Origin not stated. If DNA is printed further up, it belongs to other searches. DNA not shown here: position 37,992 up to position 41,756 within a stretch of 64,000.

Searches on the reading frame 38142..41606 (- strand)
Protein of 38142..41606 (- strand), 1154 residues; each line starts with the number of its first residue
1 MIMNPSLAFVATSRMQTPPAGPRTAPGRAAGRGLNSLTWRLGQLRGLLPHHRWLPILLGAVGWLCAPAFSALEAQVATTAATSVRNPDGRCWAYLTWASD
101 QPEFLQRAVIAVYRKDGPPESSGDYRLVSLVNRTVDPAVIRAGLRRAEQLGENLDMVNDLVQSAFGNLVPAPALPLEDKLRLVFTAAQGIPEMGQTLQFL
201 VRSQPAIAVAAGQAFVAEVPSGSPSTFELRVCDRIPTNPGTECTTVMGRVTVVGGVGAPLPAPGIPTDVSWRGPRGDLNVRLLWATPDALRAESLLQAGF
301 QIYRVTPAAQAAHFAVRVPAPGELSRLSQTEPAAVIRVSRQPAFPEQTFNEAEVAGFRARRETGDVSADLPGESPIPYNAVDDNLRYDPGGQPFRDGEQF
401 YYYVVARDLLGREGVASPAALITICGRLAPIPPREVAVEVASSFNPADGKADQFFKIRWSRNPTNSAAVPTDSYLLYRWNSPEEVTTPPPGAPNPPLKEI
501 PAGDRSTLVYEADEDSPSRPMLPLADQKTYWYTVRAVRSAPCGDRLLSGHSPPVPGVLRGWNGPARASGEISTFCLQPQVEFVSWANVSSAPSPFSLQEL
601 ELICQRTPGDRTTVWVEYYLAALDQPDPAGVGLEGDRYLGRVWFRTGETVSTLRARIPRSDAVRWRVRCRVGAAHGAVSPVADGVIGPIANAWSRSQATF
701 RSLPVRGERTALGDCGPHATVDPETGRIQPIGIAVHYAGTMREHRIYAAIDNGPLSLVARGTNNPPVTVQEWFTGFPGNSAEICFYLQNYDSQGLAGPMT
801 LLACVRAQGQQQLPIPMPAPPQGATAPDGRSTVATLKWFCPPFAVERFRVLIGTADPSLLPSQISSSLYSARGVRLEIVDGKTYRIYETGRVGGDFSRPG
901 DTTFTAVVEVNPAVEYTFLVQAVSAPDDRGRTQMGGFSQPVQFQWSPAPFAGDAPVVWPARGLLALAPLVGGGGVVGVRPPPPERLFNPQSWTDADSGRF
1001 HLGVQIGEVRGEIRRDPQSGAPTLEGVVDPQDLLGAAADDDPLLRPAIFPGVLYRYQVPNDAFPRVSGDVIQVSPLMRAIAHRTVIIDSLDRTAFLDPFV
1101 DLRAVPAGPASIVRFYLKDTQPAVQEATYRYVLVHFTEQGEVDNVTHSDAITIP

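Call 10: search_protein_families(library=pfam, proteins=[window:38142-41606:-], max_evalue=0.001)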
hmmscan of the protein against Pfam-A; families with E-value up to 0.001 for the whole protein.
window:38142-41606:- (1154 aa): 0 families

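Call 69: search_solved_structures(query=window:38142-41606:-, max_evalue=0.1)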
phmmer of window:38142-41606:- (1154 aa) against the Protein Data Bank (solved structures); distinct sequences matched with E-value up to 0.1: 0.
